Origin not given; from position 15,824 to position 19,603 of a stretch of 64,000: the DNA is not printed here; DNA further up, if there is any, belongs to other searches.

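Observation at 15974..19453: Apparently cytoplasmic 1159-aa protein with two NHL propellers bridged by a ~580-aa helical domain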

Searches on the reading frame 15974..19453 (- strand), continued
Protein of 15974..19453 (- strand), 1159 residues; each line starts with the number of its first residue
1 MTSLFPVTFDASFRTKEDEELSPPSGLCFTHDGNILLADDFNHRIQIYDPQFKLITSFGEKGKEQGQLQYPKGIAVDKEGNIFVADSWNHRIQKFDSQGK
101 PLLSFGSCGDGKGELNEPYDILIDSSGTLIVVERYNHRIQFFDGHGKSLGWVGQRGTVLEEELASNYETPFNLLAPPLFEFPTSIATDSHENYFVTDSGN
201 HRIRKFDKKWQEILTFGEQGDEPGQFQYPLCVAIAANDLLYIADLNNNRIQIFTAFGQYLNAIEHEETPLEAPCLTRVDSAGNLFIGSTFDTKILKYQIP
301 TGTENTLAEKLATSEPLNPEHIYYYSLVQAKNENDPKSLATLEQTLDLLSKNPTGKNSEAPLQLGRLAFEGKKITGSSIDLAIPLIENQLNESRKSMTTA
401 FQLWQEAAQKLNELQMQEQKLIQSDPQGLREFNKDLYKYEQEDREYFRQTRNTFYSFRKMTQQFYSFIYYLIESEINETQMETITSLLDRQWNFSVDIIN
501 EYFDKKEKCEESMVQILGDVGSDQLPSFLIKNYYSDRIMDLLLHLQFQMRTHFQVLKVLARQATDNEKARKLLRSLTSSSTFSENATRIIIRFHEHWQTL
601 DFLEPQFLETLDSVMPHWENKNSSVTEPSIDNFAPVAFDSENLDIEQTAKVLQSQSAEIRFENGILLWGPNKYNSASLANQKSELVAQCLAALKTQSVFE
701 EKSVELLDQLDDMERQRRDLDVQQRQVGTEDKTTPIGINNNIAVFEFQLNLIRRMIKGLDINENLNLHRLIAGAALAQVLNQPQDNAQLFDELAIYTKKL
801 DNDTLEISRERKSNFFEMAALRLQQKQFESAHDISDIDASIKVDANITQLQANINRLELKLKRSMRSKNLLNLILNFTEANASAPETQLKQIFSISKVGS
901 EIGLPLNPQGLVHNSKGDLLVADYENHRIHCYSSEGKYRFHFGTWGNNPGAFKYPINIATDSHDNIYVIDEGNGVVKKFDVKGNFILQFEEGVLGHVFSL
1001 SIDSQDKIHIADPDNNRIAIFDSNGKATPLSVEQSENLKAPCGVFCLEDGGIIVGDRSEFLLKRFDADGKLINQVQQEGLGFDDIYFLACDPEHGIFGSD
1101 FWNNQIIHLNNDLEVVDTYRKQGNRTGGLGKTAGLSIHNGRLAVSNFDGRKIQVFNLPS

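Call 68: search_protein_families(library=pfam, proteins=[L019:3736-5061:+, L019:5080-6171:+, L019:6827-8242:+, L019:8295-9797:+, L012:7156-8322:+, L012:8350-9831:+, L017:6571-8031:+, L017:8236-9696:-, L020:6498-7964:+, L006:6685-8109:+], max_evalue=0.0001)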
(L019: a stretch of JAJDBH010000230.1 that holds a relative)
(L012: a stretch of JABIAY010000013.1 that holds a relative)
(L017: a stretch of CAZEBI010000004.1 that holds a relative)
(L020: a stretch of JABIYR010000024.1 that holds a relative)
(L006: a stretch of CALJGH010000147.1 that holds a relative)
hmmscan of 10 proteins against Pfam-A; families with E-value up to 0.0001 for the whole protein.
L019:3736-5061:+ (441 aa): 10 families
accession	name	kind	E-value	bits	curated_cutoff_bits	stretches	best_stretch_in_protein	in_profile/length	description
PF00535.33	Glycos_transf_2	-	1.7e-19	70.8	23.3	1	3-162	1-162/168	Glycosyl transferase family 2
PF13181.12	TPR_8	-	1.4e-17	62.7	25.7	1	353-384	2-33/34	Tetratricopeptide repeat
PF07719.23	TPR_2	-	1.5e-13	50.2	27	1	392-424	2-34/34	Tetratricopeptide repeat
PF00515.34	TPR_1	-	5.5e-13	48.6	27.8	1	393-422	3-32/34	Tetratricopeptide repeat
PF13424.12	TPR_12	-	6.6e-09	36.3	30.1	1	354-420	5-74/77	Tetratricopeptide repeat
PF13428.12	TPR_14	-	1.1e-07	32.2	23.5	0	393-433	3-43/44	Tetratricopeptide repeat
PF13174.12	TPR_6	-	1.2e-07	32.4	26.3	0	353-379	1-27/33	Tetratricopeptide repeat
PF25063.1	ARM_TT21_C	-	2e-06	28.2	35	0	341-433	44-137/209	Tetratricopeptide repeat protein 21 C-terminal ARM domain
PF14559.12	TPR_19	-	3.8e-06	27.6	25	0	402-432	2-32/68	Tetratricopeptide repeat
PF23914.1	TPR_CcmH_CycH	-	7.5e-06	26.3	42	0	288-387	56-156/158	Cytochrome c-type biogenesis protein H TPR domain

L019:5080-6171:+ (363 aa): 1 family
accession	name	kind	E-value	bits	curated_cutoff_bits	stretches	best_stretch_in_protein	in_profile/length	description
PF13578.12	Methyltransf_24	-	5.5e-19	69.4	26.3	1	215-322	1-105/105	Methyltransferase domain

L019:6827-8242:+ (471 aa): 1 family
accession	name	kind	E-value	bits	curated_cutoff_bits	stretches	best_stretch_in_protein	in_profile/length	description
PF04055.27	Radical_SAM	-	1.3e-11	45.4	29.5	1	71-232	4-166/166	Radical SAM superfamily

L019:8295-9797:+ (500 aa): 2 families
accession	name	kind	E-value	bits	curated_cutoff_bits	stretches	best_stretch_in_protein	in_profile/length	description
PF07719.23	TPR_2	-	1.1e-06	28.7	27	1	424-452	2-30/34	Tetratricopeptide repeat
PF13432.12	TPR_16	-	5e-05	24.1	32.7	0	401-450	12-58/65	Tetratricopeptide repeat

L012:7156-8322:+ (388 aa): 2 families
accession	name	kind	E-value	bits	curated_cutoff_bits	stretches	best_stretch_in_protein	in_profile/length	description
PF04055.27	Radical_SAM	-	1.6e-16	61.3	29.5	1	63-225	1-164/166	Radical SAM superfamily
PF13186.11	SPASM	-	1.8e-14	54.2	21.5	1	317-381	1-67/67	Iron-sulfur cluster-binding domain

L012:8350-9831:+ (493 aa): 1 family
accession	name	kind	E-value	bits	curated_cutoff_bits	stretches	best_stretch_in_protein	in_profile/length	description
PF04055.27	Radical_SAM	-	5e-08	33.7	29.5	1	61-174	2-116/166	Radical SAM superfamily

L017:6571-8031:+ (486 aa): 1 family
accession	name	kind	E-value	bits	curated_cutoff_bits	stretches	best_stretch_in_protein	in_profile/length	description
PF04055.27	Radical_SAM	-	2.8e-12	47.6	29.5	1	71-232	4-166/166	Radical SAM superfamily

L017:8236-9696:- (486 aa): 1 family
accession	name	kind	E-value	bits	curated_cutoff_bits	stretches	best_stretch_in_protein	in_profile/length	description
PF04055.27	Radical_SAM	-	2.7e-05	24.8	29.5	0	69-173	2-111/166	Radical SAM superfamily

L020:6498-7964:+ (488 aa): 1 family
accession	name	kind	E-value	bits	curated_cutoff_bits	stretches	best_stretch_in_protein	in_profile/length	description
PF04055.27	Radical_SAM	-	1.4e-10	42.1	29.5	1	71-231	4-165/166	Radical SAM superfamily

L006:6685-8109:+ (474 aa): 2 families
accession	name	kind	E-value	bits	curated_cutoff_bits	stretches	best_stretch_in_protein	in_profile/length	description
PF04055.27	Radical_SAM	-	1.1e-21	78.1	29.5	1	200-362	2-166/166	Radical SAM superfamily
PF02310.24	B12-binding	-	1.5e-14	54.3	32.1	1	19-127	13-120/121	B12 binding domain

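Call 72: search_protein_families(library=pfam, proteins=[L046:666-1727:+, L063:4170-5507:+, L057:2011-3306:+, L057:3313-4665:+, L057:8697-9764:+, L047:8557-9756:+, L038:8027-9550:+, L038:6256-8064:+, L026:7713-9800:+, L063:8274-9800:+], max_evalue=0.0001)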
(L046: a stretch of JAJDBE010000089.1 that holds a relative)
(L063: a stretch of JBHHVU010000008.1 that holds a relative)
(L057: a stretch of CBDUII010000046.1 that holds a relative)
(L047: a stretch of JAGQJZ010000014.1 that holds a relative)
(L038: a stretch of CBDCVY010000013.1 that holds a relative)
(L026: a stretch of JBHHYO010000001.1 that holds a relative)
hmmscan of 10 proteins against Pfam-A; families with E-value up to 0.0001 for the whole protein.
L046:666-1727:+ (353 aa): 2 families
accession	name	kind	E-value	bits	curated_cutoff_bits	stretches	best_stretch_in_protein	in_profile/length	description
PF08003.17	Methyltransf_9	-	7.4e-07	28.9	23.8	1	157-263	104-213/315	Protein of unknown function (DUF1698)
PF13847.12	Methyltransf_31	-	5.7e-05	23.3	27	0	168-250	4-89/145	Methyltransferase domain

L063:4170-5507:+ (445 aa): 1 family
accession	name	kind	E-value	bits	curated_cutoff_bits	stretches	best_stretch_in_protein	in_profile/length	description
PF08003.17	Methyltransf_9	-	3.4e-05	23.4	23.8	1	244-363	104-226/315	Protein of unknown function (DUF1698)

L057:2011-3306:+ (431 aa): 4 families
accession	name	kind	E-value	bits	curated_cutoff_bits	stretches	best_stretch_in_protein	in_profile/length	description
PF00742.24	Homoserine_dh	-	5e-64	215.7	22.9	1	137-315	1-173/173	Homoserine dehydrogenase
PF03447.22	NAD_binding_3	-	5.9e-17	62.9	24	1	10-129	1-116/116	Homoserine dehydrogenase, NAD binding domain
PF01842.31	ACT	-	2.4e-12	46.8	27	1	350-415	1-64/66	ACT domain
PF22629.2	ACT_AHAS_ss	-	6.2e-07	29.9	27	1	352-418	1-65/67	AHAS small subunit-like ACT domain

L057:3313-4665:+ (450 aa): 1 family
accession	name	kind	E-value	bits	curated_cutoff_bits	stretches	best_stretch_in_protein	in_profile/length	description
PF00291.31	PALP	-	3.2e-59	201.1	35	1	92-399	1-294/295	Pyridoxal-phosphate dependent enzyme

L057:8697-9764:+ (355 aa): 1 family
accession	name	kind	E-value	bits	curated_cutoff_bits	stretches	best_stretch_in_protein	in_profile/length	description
PF00535.33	Glycos_transf_2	-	1e-18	68.3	23.3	1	14-131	1-118/168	Glycosyl transferase family 2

L047:8557-9756:+ (399 aa): 0 families

L038:8027-9550:+ (507 aa): 3 families
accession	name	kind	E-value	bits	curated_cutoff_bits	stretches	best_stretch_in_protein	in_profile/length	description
PF00535.33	Glycos_transf_2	-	5.5e-23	82.2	23.3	1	199-308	1-115/168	Glycosyl transferase family 2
PF13641.12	Glyco_tranf_2_3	-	2.6e-07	31.3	27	1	196-405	1-223/230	Glycosyltransferase like family 2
PF10111.15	Glyco_tranf_2_2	-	2.7e-06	27.5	27.3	1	200-282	2-91/276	Glycosyltransferase like family 2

L038:6256-8064:+ (602 aa): 8 families
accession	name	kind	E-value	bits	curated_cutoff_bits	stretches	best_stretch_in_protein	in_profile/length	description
PF04055.27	Radical_SAM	-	7.5e-18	65.7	29.5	1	204-359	4-157/166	Radical SAM superfamily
PF02310.24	B12-binding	-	5.4e-11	42.8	32.1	1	36-146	11-120/121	B12 binding domain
PF14559.12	TPR_19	-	1.1e-08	35.7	25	0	480-528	1-49/68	Tetratricopeptide repeat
PF00515.34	TPR_1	-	1.2e-08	34.8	27.8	1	547-578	3-34/34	Tetratricopeptide repeat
PF07719.23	TPR_2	-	2.1e-08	34.1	27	0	547-578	3-34/34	Tetratricopeptide repeat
PF13428.12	TPR_14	-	2.8e-06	27.9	23.5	0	547-587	3-43/44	Tetratricopeptide repeat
PF13181.12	TPR_8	-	5.1e-06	26.7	25.7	0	547-578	3-34/34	Tetratricopeptide repeat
PF13174.12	TPR_6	-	9.6e-05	23.2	26.3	0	547-577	2-32/33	Tetratricopeptide repeat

L026:7713-9800:+ (695 aa): 2 families
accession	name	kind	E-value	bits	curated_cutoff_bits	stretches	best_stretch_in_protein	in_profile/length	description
PF04055.27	Radical_SAM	-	6.8e-15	56.1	29.5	1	313-473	3-166/166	Radical SAM superfamily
PF02310.24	B12-binding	-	2.4e-10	40.8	32.1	1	168-250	41-120/121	B12 binding domain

L063:8274-9800:+ (508 aa): 2 families
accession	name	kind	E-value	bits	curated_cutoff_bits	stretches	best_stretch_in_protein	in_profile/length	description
PF04055.27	Radical_SAM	-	3.1e-07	31.2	29.5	1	62-224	1-164/166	Radical SAM superfamily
PF07719.23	TPR_2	-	6e-05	23.3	27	0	422-452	2-32/34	Tetratricopeptide repeat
